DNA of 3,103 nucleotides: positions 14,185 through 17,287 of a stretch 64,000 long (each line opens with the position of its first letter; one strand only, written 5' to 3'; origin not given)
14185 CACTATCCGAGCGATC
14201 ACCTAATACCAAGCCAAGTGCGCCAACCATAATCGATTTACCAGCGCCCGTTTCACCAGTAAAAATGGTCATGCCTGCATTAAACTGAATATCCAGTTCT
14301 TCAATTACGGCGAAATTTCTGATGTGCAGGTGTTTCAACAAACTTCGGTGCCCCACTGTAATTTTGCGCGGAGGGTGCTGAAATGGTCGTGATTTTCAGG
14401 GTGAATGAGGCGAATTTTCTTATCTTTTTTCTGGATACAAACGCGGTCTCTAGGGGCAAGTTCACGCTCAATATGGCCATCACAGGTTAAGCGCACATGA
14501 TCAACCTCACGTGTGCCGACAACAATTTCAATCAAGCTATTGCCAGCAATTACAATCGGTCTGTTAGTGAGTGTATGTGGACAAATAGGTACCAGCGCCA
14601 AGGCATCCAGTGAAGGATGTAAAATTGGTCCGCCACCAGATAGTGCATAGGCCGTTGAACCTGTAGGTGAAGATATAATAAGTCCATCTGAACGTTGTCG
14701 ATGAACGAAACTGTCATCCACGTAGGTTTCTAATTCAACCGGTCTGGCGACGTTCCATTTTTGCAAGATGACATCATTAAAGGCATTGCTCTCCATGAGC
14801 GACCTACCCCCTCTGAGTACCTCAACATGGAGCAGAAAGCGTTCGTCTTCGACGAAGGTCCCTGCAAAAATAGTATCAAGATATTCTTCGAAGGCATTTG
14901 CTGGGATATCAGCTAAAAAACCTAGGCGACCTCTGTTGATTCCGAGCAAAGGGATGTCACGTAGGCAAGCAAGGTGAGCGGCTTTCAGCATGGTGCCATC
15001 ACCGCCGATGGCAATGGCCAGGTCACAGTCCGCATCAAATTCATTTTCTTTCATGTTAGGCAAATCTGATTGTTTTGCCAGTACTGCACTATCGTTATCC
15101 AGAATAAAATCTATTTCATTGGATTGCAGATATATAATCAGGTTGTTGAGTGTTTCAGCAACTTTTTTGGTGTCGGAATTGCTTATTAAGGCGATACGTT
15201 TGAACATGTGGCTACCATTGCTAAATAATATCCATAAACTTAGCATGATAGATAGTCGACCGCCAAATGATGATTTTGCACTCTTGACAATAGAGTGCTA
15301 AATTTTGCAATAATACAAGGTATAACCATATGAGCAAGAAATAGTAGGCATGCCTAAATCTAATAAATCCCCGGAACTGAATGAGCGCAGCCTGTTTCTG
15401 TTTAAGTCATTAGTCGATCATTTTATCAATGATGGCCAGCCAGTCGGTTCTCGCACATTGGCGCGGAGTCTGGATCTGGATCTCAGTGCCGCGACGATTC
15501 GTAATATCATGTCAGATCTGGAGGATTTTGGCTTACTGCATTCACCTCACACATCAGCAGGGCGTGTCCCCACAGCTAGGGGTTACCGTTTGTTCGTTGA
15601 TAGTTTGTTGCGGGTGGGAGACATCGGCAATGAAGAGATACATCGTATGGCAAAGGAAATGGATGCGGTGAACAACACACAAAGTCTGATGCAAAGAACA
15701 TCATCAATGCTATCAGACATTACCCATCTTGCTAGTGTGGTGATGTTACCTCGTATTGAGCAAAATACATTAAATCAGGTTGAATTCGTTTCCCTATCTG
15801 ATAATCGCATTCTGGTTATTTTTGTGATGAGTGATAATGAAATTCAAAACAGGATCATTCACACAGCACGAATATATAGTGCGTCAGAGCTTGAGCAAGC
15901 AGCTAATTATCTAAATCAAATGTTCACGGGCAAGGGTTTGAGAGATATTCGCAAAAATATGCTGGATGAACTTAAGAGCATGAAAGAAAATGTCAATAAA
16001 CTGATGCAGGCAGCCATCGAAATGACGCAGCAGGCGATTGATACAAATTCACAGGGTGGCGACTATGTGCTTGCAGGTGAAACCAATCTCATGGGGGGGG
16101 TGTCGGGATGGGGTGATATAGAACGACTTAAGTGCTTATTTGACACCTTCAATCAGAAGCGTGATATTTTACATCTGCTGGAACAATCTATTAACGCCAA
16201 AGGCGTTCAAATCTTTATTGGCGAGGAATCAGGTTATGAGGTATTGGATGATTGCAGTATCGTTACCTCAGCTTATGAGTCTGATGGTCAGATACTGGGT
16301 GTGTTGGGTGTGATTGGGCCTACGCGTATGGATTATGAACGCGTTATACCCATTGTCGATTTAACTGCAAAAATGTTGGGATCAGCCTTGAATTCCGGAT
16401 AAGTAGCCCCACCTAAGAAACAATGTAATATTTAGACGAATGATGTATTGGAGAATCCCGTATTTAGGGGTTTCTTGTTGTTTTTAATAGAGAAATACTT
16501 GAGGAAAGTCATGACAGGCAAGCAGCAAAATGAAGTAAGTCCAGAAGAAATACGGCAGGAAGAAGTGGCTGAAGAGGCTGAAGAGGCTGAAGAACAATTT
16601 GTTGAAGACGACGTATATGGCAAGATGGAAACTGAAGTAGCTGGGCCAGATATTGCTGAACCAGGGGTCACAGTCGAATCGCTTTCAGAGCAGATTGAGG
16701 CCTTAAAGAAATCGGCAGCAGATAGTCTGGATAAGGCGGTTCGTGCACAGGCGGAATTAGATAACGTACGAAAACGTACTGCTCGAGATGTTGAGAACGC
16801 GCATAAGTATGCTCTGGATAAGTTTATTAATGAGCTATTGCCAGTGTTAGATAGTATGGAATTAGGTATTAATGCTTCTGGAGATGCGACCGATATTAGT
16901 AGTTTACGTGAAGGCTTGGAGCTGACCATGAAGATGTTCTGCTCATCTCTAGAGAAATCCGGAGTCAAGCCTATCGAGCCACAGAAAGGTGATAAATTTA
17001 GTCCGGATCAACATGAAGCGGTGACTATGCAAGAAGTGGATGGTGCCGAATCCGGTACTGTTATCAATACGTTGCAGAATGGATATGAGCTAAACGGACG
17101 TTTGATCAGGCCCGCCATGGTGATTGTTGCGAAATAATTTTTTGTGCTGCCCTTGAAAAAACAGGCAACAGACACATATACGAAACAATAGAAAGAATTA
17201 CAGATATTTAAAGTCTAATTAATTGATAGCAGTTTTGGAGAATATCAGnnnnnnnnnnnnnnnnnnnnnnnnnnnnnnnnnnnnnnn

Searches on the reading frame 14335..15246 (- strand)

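Call 39: search_protein_families(library=pfam, proteins=[window:14335-15246:-], max_evalue=0.00001)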
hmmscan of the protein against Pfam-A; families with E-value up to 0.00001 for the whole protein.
window:14335-15246:- (303 aa): 2 families
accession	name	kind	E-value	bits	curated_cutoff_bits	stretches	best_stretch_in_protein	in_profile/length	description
PF20143.4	NAD_kinase_C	-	5e-33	114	23.7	1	157-282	2-125/126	ATP-NAD kinase C-terminal domain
PF01513.26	NAD_kinase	-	1.2e-18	68.1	25.5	1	21-130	4-129/130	ATP-NAD kinase N-terminal domain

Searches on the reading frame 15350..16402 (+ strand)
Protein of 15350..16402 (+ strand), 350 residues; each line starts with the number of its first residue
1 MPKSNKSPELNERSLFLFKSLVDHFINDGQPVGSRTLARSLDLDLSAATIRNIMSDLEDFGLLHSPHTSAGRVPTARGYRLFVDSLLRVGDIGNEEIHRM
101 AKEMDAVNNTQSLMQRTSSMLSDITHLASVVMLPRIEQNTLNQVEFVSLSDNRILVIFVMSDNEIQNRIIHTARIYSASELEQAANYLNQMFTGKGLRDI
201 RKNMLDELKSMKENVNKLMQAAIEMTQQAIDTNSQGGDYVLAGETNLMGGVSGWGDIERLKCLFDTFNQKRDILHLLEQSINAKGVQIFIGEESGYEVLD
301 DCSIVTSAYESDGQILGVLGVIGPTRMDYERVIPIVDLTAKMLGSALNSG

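Call 40: search_protein_families(library=pfam, proteins=[window:15350-16402:+], max_evalue=0.00001)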
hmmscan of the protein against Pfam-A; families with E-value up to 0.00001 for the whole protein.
window:15350-16402:+ (350 aa): 1 family
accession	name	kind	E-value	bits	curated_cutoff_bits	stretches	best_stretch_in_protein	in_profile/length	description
PF01628.27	HrcA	-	1.2e-62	212.1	22.2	1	112-333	2-215/215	HrcA protein C terminal domain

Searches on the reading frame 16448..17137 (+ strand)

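Call 40: search_protein_families(library=pfam, proteins=[window:16448-17137:+], max_evalue=0.00001)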
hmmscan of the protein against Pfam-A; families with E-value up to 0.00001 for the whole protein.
window:16448-17137:+ (229 aa): 1 family
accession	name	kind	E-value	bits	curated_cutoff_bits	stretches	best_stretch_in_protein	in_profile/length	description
PF01025.24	GrpE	-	2.1e-49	167.8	25.8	1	75-229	12-165/165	GrpE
